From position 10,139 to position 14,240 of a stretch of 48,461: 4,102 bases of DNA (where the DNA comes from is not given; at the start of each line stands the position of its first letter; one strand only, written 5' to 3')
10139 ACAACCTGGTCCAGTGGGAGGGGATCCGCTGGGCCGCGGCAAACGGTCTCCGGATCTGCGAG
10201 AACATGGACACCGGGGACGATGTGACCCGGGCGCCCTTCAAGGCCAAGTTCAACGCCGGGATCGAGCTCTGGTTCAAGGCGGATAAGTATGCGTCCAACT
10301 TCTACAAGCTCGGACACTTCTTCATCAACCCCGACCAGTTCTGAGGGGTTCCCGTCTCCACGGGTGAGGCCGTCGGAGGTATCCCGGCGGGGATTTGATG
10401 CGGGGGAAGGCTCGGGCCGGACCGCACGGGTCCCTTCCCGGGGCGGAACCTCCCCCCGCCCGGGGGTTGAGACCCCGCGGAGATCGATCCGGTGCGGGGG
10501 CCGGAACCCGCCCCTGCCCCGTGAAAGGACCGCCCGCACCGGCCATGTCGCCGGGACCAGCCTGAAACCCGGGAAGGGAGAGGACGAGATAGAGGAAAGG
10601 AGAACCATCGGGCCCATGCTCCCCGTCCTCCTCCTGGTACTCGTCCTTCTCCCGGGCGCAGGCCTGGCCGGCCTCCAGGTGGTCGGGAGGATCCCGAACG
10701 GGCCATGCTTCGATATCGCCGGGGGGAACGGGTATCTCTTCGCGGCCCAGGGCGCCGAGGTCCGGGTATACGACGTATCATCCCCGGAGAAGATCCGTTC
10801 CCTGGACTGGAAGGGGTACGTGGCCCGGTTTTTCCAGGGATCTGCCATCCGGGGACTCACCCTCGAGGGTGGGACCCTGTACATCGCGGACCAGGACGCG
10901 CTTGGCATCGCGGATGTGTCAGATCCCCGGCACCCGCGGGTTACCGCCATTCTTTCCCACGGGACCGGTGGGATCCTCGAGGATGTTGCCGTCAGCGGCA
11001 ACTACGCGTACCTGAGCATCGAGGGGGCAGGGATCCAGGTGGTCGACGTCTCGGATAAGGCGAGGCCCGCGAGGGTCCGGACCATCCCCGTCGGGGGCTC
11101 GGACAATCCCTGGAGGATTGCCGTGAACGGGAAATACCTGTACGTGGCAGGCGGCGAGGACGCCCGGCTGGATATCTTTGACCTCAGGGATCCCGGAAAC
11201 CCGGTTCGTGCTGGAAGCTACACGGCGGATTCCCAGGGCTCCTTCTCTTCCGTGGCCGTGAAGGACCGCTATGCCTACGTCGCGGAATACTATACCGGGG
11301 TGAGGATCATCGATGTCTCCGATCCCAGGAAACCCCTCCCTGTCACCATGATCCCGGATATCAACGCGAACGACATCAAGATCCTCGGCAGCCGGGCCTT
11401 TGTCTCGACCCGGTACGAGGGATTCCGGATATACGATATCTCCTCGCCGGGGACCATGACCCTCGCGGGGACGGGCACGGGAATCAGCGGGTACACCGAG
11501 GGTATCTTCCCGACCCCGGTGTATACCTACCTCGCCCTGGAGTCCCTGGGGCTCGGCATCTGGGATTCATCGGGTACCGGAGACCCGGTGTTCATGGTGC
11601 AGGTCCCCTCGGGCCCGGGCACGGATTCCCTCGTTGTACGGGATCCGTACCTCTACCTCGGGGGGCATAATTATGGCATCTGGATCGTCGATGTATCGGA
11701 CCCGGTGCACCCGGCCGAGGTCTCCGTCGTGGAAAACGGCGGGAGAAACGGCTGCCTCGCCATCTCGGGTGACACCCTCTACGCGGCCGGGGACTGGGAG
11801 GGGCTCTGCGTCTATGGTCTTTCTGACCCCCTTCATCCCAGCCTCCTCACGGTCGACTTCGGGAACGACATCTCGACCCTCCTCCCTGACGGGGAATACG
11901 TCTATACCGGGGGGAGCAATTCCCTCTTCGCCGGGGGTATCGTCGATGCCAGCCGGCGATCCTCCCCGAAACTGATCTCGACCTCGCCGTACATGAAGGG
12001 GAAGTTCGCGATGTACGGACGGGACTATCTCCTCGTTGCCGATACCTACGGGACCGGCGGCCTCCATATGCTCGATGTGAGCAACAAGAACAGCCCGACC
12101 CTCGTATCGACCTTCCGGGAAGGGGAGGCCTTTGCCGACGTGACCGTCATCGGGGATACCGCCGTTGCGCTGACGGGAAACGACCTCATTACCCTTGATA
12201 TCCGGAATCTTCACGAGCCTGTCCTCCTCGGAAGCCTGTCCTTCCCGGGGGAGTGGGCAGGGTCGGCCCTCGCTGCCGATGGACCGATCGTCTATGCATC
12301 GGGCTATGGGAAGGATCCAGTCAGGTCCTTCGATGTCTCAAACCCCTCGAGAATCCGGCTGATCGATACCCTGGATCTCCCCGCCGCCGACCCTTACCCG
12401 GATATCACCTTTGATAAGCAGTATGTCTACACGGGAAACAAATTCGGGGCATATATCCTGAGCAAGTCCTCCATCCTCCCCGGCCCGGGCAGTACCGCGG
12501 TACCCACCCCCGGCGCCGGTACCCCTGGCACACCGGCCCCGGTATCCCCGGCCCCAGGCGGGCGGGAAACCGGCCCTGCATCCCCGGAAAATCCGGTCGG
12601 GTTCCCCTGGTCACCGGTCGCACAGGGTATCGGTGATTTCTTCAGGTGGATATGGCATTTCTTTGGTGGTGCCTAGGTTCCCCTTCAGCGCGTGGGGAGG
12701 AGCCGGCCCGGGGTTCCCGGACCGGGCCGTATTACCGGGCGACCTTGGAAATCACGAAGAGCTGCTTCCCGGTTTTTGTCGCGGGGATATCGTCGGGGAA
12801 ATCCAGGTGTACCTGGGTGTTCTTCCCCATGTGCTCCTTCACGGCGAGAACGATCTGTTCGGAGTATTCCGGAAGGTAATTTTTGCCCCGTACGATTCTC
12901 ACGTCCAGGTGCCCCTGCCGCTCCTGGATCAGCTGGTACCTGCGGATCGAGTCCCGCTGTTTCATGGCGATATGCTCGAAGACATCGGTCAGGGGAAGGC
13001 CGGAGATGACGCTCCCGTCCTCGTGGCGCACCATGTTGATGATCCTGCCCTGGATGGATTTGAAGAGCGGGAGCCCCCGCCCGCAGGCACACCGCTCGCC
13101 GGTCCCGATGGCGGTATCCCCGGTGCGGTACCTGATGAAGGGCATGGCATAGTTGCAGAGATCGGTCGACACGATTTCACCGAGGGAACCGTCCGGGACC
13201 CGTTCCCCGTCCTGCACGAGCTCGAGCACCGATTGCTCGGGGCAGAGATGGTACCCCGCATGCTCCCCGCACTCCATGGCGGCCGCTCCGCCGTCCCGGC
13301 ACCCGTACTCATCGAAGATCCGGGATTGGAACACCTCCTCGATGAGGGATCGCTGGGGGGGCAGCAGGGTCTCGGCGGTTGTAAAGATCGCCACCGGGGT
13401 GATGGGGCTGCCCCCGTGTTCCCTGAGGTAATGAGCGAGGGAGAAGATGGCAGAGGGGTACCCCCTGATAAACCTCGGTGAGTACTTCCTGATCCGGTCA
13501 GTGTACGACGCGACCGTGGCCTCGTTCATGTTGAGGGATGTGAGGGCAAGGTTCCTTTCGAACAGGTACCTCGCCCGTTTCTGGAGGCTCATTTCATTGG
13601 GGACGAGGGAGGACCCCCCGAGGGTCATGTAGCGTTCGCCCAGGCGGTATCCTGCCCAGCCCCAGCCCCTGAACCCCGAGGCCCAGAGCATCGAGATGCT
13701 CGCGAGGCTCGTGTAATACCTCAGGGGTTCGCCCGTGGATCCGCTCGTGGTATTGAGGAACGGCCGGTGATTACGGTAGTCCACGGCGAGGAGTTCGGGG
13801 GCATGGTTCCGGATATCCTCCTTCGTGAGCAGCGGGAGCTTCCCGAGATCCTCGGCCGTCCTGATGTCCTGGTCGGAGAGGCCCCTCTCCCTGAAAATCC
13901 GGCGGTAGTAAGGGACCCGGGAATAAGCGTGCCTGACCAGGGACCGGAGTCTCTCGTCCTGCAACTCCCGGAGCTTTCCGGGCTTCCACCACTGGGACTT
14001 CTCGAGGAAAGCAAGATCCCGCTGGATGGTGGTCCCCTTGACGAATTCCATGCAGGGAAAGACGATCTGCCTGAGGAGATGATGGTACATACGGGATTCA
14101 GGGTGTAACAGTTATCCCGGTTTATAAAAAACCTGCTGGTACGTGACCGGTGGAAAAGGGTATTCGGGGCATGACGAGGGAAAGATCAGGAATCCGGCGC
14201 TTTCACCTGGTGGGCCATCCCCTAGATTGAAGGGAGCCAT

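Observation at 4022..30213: Archaeal counterpart of the bacterial exosortase/PEP-CTERM EPS locus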

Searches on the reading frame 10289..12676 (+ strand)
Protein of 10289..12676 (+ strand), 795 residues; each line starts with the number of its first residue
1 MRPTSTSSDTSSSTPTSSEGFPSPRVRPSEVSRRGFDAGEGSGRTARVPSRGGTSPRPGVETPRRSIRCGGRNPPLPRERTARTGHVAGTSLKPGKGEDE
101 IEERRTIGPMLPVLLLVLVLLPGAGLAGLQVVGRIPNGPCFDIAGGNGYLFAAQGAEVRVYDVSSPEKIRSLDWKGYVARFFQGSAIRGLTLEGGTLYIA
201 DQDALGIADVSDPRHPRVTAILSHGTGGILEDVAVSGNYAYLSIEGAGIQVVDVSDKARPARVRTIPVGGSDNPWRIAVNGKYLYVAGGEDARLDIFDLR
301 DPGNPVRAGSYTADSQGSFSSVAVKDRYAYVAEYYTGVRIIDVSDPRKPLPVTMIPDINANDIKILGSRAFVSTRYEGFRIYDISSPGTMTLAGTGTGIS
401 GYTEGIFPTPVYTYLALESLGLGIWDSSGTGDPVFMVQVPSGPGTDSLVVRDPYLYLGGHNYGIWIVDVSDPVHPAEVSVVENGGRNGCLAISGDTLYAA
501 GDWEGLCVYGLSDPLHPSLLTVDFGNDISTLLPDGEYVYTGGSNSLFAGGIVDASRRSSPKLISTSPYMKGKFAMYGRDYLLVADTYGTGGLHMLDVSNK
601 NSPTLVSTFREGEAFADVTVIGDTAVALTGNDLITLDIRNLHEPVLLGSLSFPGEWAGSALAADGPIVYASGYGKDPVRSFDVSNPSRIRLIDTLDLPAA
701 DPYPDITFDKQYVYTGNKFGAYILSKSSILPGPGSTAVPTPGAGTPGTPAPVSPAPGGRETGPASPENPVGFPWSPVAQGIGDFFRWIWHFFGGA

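Call 5: search_protein_families(library=ncbifam, proteins=[window:10289-12676:+], max_evalue=0.01)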
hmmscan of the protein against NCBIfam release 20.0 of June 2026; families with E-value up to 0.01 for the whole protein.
window:10289-12676:+ (795 aa): 2 families
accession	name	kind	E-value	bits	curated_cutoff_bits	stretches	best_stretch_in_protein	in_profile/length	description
TIGR04312.1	choice_anch_B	subfamily_domain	1.6e-13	50.7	100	1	288-348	255-315/364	choice-of-anchor B family protein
NF052460.1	L-NosZ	equivalog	2.6e-05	22.9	700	1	236-347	53-165/480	clade III lactonase-type nitrous-oxide reductase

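Call 7: search_protein_families(library=pfam, proteins=[window:10289-12676:+], max_evalue=0.01)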
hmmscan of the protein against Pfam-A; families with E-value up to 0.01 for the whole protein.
window:10289-12676:+ (795 aa): 3 families
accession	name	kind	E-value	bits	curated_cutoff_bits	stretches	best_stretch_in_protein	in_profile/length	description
PF08309.17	LVIVD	-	1.7e-49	165.3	20.2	4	227-261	1-35/42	LVIVD repeat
PF05694.17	SBP56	-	2.8e-07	30.1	34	0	322-351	311-341/453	56kDa selenium binding protein (SBP56)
PF09826.15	Beta_propel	-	0.00017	21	22.4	0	149-286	23-127/495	Beta propeller domain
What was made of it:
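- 10289..12676 (+): LVIVD-repeat beta-propeller surface protein. The first ~110 codons of the ORF overlap the FemAB gene and are probably not translated. PF08309 165 bits (call 7).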

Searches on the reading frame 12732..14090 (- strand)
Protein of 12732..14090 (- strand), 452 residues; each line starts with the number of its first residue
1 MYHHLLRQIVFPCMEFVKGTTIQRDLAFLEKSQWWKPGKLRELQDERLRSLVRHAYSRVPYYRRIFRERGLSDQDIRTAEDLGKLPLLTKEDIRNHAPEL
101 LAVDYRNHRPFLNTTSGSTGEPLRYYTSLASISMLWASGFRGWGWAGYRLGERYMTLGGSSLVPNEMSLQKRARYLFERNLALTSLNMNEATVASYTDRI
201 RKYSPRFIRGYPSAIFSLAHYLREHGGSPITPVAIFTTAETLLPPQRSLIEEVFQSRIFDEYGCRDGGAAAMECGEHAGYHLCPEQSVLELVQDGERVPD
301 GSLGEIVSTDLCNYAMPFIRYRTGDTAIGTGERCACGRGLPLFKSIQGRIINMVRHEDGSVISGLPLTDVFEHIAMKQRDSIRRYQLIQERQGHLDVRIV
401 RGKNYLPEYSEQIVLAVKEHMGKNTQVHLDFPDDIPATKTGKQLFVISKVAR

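Call 5: search_protein_families(library=ncbifam, proteins=[window:12732-14090:-], max_evalue=0.01)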
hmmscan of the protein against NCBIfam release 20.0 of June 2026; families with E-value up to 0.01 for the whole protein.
window:12732-14090:- (452 aa): 7 families
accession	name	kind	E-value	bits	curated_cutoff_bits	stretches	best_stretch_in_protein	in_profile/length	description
NF045666.1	DVU1553_fam_AMP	equivalog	8.2e-46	156.6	300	2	189-350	167-331/331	DVU_1553 family AMP-dependent CoA ligase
NF041878.1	paak_haloarch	equivalog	2.3e-36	125.3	700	1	38-354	11-329/427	phenylacetate--CoA ligase PaaK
NF053551.1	FlxY_rubin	equivalog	1.9e-34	119.1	520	1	39-387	8-354/424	flexirubin biosynthesis putative acyl-CoA ligase FlxY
TIGR02155.1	PA_CoA_ligase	equivalog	3.5e-33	114.8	646.3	1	39-442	7-414/422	phenylacetate--CoA ligase PaaK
TIGR03335.1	F390_ftsA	equivalog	7e-23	81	458.7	1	36-382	10-355/445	coenzyme F390 synthetase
NF041217.1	BagE_FevW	exception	7.9e-15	54.7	800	1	234-349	196-310/424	bagremycin/ferroverdin synthetase BagE/FevW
TIGR02304.1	aden_form_hyp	equivalog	3.9e-12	45.9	251.9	1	196-402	179-378/430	F390 synthetase-related protein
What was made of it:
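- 12732..14090 (-): PaaK/F390-synthetase-type adenylate-forming ligase (variable accessory). NF045666 156 bits, below cut-off (call 5).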

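Call 7: search_protein_families(library=pfam, proteins=[window:12732-14090:-], max_evalue=0.01)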
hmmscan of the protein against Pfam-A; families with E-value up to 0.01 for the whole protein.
window:12732-14090:- (452 aa): 0 families

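Call 23: search_protein_families(library=pfam, proteins=[window:12732-14090:-], max_evalue=10)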
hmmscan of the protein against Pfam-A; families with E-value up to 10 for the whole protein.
window:12732-14090:- (452 aa): 0 families

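Call 82: search_solved_structures(query=window:12732-14090:-, max_evalue=0.001)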
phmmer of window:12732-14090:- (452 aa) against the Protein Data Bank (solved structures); distinct sequences matched with E-value up to 0.001: 8.
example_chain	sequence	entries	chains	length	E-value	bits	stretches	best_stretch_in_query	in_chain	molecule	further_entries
2y27_A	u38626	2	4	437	1.7e-28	103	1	38-400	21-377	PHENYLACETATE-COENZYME A LIGASE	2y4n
4r1l_A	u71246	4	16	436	2.2e-28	102.7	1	37-353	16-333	Phenylacetate-coenzyme A ligase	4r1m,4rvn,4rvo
2y4o_A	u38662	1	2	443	2.3e-27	99.4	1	29-448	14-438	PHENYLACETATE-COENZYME A LIGASE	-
9s3l_A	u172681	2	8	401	2.4e-17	66.3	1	200-362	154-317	Phenylacetate-CoA ligase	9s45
6wuq_A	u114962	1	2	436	2.6e-17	66.2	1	30-349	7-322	AjiA1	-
6siw_B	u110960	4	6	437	1.6e-16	63.6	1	30-343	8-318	PaaK-like ligase (AMP-dependent synthetase and ligase) | AMP-dependent synthetase and ligase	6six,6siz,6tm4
6siw_A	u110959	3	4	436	1.7e-16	63.5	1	31-343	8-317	PaaK-like ligase (AMP-dependent synthetase and ligase) | AMP-dependent synthetase and ligase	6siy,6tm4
6hdw_A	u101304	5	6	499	1.6e-11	47.1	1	47-354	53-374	2-hydroxyisobutyryl-CoA synthetase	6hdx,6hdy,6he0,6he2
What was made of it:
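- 12732..14090 (-): PaaK 2y27 at E 1.7e-28 (call 82).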
